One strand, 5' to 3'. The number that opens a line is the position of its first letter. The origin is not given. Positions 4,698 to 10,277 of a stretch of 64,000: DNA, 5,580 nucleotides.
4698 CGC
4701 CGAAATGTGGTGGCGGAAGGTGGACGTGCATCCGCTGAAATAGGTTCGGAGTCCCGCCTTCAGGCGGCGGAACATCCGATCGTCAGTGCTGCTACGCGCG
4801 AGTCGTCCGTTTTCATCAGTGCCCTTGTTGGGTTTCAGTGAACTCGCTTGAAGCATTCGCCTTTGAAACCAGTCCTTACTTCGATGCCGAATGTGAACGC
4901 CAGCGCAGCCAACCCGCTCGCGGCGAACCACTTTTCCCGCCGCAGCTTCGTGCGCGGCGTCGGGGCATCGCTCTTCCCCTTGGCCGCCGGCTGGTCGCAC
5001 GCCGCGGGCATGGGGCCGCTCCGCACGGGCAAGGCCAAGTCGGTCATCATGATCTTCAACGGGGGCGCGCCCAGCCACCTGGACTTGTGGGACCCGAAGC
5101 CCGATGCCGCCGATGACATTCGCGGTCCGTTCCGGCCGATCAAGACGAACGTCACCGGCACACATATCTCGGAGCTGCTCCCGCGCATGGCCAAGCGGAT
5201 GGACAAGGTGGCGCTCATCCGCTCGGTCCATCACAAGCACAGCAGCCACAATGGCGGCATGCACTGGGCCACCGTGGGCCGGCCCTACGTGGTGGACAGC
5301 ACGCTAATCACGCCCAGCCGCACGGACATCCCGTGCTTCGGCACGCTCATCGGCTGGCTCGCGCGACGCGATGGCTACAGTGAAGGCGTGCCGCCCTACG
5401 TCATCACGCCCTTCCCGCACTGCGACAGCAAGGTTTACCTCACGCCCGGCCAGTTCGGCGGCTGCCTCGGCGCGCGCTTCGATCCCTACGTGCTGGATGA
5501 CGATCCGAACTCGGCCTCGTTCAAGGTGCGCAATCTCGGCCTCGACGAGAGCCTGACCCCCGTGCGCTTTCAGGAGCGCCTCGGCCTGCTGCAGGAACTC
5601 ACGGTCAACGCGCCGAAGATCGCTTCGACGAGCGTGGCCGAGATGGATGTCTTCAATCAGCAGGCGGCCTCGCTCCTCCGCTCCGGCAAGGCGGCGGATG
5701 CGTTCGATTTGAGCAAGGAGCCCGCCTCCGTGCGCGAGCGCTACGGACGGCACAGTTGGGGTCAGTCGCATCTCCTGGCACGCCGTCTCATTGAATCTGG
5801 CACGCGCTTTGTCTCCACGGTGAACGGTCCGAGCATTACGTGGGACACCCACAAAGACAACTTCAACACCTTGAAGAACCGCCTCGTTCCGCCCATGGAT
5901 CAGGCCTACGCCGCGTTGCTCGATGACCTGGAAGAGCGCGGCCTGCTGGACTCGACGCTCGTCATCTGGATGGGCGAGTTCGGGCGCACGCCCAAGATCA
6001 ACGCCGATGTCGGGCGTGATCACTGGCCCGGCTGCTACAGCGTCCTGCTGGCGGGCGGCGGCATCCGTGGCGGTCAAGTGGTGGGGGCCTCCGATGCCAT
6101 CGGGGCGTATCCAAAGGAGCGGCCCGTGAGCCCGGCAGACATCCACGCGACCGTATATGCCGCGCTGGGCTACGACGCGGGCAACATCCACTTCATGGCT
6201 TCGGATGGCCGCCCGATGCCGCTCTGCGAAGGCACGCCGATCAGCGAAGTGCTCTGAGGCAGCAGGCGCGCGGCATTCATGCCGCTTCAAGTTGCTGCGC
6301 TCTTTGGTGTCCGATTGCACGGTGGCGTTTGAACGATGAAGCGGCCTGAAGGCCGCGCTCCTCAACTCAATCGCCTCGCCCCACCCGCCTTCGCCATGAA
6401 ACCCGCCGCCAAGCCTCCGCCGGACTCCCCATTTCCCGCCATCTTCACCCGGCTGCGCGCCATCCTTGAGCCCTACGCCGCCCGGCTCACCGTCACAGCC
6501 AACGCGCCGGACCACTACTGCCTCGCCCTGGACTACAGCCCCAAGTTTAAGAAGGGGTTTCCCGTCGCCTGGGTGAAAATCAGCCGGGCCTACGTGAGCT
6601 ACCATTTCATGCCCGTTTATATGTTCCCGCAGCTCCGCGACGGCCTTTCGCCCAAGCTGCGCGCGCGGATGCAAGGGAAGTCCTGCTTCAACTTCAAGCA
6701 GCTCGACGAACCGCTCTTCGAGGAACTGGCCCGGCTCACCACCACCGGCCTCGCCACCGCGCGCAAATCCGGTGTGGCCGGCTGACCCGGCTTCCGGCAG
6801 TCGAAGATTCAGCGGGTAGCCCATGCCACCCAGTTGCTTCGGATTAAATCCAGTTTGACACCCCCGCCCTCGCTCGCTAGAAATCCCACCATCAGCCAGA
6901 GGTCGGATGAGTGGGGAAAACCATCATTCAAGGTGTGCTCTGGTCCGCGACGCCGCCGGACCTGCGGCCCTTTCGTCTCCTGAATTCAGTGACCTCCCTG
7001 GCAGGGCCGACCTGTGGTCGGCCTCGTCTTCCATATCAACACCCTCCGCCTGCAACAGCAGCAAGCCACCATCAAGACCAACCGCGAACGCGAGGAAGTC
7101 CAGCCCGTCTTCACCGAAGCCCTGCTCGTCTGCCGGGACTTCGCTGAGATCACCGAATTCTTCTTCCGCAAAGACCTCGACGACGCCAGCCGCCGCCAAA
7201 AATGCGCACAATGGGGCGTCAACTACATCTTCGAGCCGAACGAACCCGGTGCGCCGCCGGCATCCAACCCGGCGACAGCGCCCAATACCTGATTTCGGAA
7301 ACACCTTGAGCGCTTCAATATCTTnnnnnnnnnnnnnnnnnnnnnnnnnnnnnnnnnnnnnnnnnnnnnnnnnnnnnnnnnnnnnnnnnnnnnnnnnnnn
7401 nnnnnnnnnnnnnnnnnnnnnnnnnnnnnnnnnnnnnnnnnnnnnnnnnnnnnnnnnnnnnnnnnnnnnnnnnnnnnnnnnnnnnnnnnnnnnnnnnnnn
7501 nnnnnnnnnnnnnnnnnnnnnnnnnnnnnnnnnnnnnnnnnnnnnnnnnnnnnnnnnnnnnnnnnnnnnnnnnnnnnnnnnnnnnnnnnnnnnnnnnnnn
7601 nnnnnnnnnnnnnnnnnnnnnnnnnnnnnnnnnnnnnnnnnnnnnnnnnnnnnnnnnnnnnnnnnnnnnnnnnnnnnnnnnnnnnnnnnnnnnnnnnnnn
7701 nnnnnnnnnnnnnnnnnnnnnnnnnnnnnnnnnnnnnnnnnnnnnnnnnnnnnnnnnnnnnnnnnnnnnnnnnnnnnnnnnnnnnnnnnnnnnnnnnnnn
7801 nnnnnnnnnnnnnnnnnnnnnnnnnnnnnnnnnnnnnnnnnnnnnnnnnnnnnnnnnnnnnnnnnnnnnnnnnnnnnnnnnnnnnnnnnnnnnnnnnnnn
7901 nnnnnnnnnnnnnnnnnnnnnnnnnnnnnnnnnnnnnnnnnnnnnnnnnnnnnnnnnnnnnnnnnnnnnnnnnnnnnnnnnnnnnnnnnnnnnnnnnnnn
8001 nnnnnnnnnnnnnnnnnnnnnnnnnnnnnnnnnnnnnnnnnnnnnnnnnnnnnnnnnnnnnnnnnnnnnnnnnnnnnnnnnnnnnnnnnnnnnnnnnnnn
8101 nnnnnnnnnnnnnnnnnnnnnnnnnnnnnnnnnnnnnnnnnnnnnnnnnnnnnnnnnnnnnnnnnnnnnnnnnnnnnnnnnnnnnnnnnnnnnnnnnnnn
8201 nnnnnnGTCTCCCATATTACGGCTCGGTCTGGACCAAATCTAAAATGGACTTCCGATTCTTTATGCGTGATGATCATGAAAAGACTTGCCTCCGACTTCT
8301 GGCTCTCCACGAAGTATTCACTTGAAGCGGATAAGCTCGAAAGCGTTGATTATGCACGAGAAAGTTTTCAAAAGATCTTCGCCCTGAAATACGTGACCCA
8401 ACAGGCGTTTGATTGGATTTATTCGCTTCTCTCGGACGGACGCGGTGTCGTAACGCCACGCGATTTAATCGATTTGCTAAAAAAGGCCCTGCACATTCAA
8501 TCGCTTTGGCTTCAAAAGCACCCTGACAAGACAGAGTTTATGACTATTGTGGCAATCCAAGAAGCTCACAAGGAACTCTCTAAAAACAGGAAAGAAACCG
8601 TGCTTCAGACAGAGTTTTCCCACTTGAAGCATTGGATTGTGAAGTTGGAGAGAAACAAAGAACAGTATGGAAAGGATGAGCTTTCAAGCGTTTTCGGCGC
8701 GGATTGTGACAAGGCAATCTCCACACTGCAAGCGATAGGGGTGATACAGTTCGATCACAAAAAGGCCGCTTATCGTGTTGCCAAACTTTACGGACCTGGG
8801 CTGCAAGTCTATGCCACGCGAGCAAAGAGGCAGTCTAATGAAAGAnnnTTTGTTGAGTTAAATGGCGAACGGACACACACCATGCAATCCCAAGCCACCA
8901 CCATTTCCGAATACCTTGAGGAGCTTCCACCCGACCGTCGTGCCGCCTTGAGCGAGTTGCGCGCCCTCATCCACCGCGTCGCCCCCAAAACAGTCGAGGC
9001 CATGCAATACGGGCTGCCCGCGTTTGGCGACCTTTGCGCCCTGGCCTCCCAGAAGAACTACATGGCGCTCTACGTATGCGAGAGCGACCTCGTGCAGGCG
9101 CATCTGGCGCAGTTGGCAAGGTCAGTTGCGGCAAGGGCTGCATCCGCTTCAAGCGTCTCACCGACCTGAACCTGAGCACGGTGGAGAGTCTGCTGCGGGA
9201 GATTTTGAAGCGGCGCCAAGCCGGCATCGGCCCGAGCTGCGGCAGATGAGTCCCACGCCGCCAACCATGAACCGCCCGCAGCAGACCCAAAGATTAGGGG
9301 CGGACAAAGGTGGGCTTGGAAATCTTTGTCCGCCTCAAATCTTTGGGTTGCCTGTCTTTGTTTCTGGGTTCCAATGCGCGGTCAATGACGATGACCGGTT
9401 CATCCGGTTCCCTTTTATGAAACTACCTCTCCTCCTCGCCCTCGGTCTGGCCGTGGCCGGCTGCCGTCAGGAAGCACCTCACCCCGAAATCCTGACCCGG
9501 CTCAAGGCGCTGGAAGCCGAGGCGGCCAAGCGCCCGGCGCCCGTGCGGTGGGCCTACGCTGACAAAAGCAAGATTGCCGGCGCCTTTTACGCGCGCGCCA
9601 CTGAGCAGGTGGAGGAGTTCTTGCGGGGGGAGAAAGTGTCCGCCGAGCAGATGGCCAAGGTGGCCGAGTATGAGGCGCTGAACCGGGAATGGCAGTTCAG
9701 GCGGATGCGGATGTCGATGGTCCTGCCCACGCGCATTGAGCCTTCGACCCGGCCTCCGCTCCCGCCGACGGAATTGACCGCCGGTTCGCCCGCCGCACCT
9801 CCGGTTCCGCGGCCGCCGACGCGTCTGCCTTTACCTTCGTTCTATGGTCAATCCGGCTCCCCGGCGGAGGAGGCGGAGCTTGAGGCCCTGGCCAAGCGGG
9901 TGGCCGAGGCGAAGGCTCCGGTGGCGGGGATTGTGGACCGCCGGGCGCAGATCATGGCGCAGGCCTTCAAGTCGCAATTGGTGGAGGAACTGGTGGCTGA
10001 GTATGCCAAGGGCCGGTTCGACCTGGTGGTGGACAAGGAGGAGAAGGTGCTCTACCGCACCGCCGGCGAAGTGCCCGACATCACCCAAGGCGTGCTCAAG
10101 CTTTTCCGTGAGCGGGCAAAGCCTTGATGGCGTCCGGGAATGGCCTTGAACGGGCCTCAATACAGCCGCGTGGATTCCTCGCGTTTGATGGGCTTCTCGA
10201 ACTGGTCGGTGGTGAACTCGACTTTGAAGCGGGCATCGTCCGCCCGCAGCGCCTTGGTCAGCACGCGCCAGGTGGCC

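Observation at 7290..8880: AT-rich, apparently horizontally acquired solitary KAP-like P-loop NTPase wedged between two DUF1801 genes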

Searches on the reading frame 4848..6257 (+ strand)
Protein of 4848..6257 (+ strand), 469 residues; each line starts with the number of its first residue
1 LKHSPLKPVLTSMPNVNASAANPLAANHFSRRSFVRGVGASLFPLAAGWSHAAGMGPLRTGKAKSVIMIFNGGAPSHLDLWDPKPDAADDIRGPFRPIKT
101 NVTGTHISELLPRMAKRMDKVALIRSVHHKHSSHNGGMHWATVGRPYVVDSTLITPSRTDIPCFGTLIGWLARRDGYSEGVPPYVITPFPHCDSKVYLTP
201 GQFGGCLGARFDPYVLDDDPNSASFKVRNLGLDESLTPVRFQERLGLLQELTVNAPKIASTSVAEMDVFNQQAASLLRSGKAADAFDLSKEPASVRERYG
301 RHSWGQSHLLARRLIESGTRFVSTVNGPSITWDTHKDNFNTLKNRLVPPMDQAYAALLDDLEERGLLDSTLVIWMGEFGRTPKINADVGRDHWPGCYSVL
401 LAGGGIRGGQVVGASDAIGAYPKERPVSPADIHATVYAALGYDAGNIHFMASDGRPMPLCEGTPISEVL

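Call 16: find_related_loci(query=window:4848-6257:+, collection=genome_contigs, flank=10000)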
Query window:4848-6257:+ (469 aa) in genome_contigs; peptide patterns used: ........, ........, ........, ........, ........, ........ (x = any residue, [..] = any of these).
546 stretches matched a pattern; 517 encode a relative of the query (tblastn E <= 1e-3); the best 80 are kept; 80 distinct loci.
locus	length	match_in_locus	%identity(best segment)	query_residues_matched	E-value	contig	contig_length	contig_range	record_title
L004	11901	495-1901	95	1-469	0e+0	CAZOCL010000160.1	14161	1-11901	MAG TPA_asm: uncultured Klebsiella sp. isolate SRP193066_co2_110 genome assembly, contig: NODE_2271_length_14161_cov_10.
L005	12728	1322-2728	90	1-469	0e+0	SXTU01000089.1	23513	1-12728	MAG: Verrucomicrobiales bacterium isolate F1-140-MAGs124 F1-140__c118601, whole genome shotgun sequence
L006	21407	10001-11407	90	1-469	0e+0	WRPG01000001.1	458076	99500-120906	MAG: Limisphaerales bacterium isolate X3_MaxBin.016 scaffold_14, whole genome shotgun sequence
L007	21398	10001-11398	88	1-467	0e+0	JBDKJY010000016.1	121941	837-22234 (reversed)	MAG: Verrucomicrobiota bacterium isolate gunnisonriver_2019_sw_WHONDRS-S19S_0062_A_bin.17 scaffold_0000038, whole genome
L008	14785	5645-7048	89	1-469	0e+0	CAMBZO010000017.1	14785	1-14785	MAG: Akkermansia muciniphila isolate LH-02apr19-300 genome assembly, contig: LH-02apr19-C9041, whole genome shotgun sequ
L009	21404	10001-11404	87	1-469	0e+0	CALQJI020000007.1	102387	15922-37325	MAG: Klebsiella pneumoniae isolate HRSG-E1-bin-52 genome assembly, contig: HRSG-H1-C45, whole genome shotgun sequence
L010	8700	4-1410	86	1-469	0e+0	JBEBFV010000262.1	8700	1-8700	MAG: Limisphaerales bacterium isolate ASF_5 NODE_5795_length_8700_cov_4.242762, whole genome shotgun sequence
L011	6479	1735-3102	88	13-469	0e+0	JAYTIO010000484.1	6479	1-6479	MAG: Pedosphaera sp. isolate GFS_2771 GFS_2771_483, whole genome shotgun sequence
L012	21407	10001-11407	85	1-469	0e+0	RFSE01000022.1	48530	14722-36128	MAG: Proteobacteria bacterium isolate WB4_2_1501 contig_100_21, whole genome shotgun sequence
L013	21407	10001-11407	86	1-469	0e+0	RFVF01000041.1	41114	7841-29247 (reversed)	MAG: Proteobacteria bacterium isolate WB5_2B_004 contig_100_40, whole genome shotgun sequence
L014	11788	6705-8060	91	11-467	0e+0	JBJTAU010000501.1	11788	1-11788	MAG: Limisphaerales bacterium isolate samp_4332_semibin_324 samp_4332_2125434, whole genome shotgun sequence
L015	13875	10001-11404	85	1-469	0e+0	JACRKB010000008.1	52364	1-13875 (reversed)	MAG: Verrucomicrobia bacterium isolate NC_groundwater_1844_Pr3_B-0.1um_65_12 SR-2_scaffold_141_49884, whole genome shotg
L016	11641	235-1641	82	1-469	0e+0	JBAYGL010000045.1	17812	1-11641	MAG: Limisphaerales bacterium isolate SO_2016_GW1_124 scaffold05440_OW334_2016, whole genome shotgun sequence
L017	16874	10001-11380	80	10-469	0e+0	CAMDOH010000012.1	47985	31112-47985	MAG: Akkermansia muciniphila isolate TrH-03may19-259 genome assembly, contig: TrH-03may19-C937, whole genome shotgun seq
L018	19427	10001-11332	78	26-469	0e+0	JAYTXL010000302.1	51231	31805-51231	MAG: Verrucomicrobiota bacterium isolate GFS_5964 GFS_5964_301, whole genome shotgun sequence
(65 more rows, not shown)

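Call 58: search_protein_families(library=pfam, proteins=[L004:3038-3688:+, L004:2024-2452:+, L004:4498-5784:+], max_evalue=5)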
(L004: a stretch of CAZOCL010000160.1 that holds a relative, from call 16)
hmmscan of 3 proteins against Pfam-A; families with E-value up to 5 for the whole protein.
L004:3038-3688:+ (216 aa): 6 families
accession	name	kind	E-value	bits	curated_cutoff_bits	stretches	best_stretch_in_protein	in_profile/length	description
PF13424.12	TPR_12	-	0.01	16.4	30.1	1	34-89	16-74/77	Tetratricopeptide repeat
PF07719.23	TPR_2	-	0.011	16.3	27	0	64-87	5-28/34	Tetratricopeptide repeat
PF19964.5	EAD11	-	0.012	16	26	1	24-47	2-25/80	Effector-associated domain 11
PF14559.12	TPR_19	-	0.034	14.9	25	1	182-214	31-64/68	Tetratricopeptide repeat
PF25547.1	WXG100_2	-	0.16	12.3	27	1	68-150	37-110/150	WXG100 like domain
PF02597.26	ThiS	-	0.2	12.7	22.5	1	101-154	4-61/76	ThiS family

L004:2024-2452:+ (142 aa): 2 families
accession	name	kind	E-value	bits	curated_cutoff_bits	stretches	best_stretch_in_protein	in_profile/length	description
PF15603.11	Imm74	-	5e-05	23.7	27.1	1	93-125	31-64/80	Immunity protein 74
PF12510.13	Smoothelin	-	0.23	11.8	23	1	126-138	37-49/50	Smoothelin cytoskeleton protein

L004:4498-5784:+ (428 aa): 10 families
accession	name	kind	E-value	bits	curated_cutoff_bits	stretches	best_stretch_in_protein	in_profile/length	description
PF13927.12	Ig_3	-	2.6e-18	66.7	30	2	184-249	4-78/78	Immunoglobulin domain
PF07679.22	I-set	-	7.3e-12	45.6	23.7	2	184-262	3-89/90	Immunoglobulin I-set domain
PF13895.12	Ig_2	-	2.6e-08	34.4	27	1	188-263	8-79/79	Immunoglobulin domain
PF07686.23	V-set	-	0.00023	21.8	26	1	214-263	59-108/109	Immunoglobulin V-set domain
PF00754.31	F5_F8_type_C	-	0.048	14.2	28.2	1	378-401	60-83/127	F5/8 type C domain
PF13584.12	BatD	-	0.05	14.7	24.1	0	54-83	3-29/92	BatD DUF11 like domain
PF00047.31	ig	-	0.067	13.9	21.8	1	194-251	6-74/81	Immunoglobulin domain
PF17957.7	Big_7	-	0.078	14.1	24.1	1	187-247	7-70/70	Bacterial Ig domain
PF22211.2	Tsi3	-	0.22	12.4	26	0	357-396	49-86/111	Type six secretion immunity 3 domain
PF16277.11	DUF4926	-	0.22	11.4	29.1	0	325-342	30-47/57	Domain of unknown function (DUF4926)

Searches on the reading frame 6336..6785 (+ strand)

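Call 3: search_protein_families(library=pfam, proteins=[window:6336-6785:+], max_evalue=1)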
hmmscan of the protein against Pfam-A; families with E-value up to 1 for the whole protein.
window:6336-6785:+ (149 aa): 2 families
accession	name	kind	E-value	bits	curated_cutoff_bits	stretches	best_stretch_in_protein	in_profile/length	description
PF04183.18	IucA_IucC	-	0.21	11.5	25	1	65-113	31-80/239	IucA / IucC family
PF06085.16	Rz1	-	0.48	10.7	27.9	1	10-24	10-24/41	Lipoprotein Rz1 precursor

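Call 58: search_protein_families(library=pfam, proteins=[window:6336-6785:+], max_evalue=5)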
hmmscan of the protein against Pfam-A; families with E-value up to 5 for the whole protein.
window:6336-6785:+ (149 aa): 2 families
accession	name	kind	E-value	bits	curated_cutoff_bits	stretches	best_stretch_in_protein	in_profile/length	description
PF04183.18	IucA_IucC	-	0.21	11.5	25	1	65-113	31-80/239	IucA / IucC family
PF06085.16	Rz1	-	0.48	10.7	27.9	1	10-24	10-24/41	Lipoprotein Rz1 precursor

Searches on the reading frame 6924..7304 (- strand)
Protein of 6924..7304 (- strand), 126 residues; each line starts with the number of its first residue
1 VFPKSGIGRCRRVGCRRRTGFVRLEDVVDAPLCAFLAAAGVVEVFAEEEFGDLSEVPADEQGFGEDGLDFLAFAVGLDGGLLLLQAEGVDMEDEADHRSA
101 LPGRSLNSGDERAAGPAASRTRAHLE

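Call 58: search_protein_families(library=pfam, proteins=[window:6924-7304:-], max_evalue=5)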
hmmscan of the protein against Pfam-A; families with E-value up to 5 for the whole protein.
window:6924-7304:- (126 aa): 0 families

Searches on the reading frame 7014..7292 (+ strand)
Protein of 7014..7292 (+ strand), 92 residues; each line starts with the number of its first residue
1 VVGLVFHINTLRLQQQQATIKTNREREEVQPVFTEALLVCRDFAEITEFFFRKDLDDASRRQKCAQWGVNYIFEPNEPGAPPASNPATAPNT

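Call 3: search_protein_families(library=pfam, proteins=[window:7014-7292:+], max_evalue=1)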
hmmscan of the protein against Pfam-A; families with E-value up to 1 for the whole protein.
window:7014-7292:+ (92 aa): 1 family
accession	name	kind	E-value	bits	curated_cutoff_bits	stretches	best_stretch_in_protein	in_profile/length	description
PF04652.21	Vta1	-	0.11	12.9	26.8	1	27-72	95-139/145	Vta1 like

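Call 70: find_homologous_proteins(query=window:7014-7289:+, max_evalue=0.01)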
Query window:7014-7289:+ (92 aa): 1 proteins with E <= 0.01 among 1 candidates.
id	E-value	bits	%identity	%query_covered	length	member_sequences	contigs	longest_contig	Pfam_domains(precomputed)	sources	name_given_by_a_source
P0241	6.6e-56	204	100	100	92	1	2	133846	-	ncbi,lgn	-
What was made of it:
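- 7014..7292 (+): 92-aa orphan ORF with host-like codon composition. It is not a partner of the ATPase. No homologue other than itself among 5.8 billion clusters (call 70).
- Tried and rejected: It is an orphan (call 70).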

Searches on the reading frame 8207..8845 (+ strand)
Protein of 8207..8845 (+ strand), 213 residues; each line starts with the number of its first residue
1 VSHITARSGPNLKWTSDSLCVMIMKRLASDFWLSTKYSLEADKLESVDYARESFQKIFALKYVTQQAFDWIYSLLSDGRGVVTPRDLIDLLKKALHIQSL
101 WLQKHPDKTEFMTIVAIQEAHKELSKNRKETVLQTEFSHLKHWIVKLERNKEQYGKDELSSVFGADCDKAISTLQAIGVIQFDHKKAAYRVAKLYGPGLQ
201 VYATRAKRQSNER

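Call 66: predict_structure(alignment_id=A3)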
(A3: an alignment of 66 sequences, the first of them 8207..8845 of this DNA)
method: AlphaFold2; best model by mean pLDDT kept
length: 213 residues; sequences in the alignment: 66
mean_pLDDT: 93.8   pTM: 0.87
mean pLDDT of the five models: 93.8, 93.7, 93.2, 93.1, 92.9
residues with pLDDT >= 90: 191; 70-90: 9; 50-70: 6; < 50: 7
segments of 3 or more residues with pLDDT < 50: 1-7
pLDDT, mean of each block of 10 residues (from residue 1): 49 91 98 98 98 97 96 98 97 98 97 98 98 94 98 97 98 98 97 98 84 66
secondary structure, 60 per line:
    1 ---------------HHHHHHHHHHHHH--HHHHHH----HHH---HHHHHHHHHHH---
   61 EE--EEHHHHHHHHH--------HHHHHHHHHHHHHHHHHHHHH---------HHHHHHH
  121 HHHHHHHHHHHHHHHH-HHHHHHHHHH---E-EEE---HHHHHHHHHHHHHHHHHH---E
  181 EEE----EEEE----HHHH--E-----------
elements in order: H16-28 H31-36 H47-57 H67-75 H84-104 H114-136 H138-147 E153-155 H159-176 E180-183 E188-191 H196-199

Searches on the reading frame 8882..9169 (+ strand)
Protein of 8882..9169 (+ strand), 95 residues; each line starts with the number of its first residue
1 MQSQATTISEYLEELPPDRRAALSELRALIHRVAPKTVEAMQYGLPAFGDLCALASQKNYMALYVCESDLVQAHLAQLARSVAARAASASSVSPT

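Call 3: search_protein_families(library=pfam, proteins=[window:8882-9169:+], max_evalue=1)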
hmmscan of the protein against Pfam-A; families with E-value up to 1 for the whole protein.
window:8882-9169:+ (95 aa): 1 family
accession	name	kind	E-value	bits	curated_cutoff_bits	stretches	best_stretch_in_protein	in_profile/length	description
PF08818.16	DUF1801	-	5.4e-09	36.8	27.2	1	19-74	1-49/85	Domain of unknown function (DU1801)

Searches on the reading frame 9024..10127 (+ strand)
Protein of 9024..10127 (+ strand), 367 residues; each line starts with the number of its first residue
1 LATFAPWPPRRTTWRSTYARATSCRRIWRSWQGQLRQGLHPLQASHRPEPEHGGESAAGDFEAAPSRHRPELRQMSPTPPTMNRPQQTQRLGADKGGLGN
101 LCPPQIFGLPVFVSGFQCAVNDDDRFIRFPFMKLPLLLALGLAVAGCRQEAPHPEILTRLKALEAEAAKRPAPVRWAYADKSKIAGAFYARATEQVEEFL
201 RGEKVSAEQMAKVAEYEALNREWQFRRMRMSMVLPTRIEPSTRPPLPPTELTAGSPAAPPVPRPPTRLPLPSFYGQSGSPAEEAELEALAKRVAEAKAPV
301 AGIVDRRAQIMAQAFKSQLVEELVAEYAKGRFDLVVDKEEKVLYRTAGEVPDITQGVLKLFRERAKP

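Call 3: search_protein_families(library=pfam, proteins=[window:9024-10127:+], max_evalue=1)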
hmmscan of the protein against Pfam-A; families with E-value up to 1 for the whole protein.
window:9024-10127:+ (367 aa): 1 family
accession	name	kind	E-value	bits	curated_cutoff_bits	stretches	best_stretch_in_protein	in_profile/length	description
PF03938.19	OmpH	-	0.087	13.5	32.4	1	279-359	60-139/141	Outer membrane protein (OmpH-like)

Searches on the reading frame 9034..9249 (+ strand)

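Call 58: search_protein_families(library=pfam, proteins=[window:9034-9249:+], max_evalue=5)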
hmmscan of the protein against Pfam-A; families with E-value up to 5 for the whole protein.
window:9034-9249:+ (71 aa): 1 family
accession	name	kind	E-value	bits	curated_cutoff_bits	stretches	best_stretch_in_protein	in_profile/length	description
PF08818.16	DUF1801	-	0.0047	17.7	27.2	1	29-57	56-84/85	Domain of unknown function (DU1801)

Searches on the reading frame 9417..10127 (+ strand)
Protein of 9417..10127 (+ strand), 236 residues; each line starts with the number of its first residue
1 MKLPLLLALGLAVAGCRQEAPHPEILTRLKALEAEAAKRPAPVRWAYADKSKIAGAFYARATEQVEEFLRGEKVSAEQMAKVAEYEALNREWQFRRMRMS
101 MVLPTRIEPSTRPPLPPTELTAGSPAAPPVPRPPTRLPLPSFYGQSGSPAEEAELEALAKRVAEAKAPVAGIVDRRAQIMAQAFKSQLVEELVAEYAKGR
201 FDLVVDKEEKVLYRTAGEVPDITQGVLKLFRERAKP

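Call 58: search_protein_families(library=pfam, proteins=[window:9417-10127:+], max_evalue=5)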
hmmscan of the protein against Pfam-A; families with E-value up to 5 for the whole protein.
window:9417-10127:+ (236 aa): 2 families
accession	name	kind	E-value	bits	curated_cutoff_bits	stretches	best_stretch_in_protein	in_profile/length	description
PF03938.19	OmpH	-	0.027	15.1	32.4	1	148-228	60-139/141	Outer membrane protein (OmpH-like)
PF11445.13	DUF2894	-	0.11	13.5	25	1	155-191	20-56/185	Protein of unknown function (DUF2894)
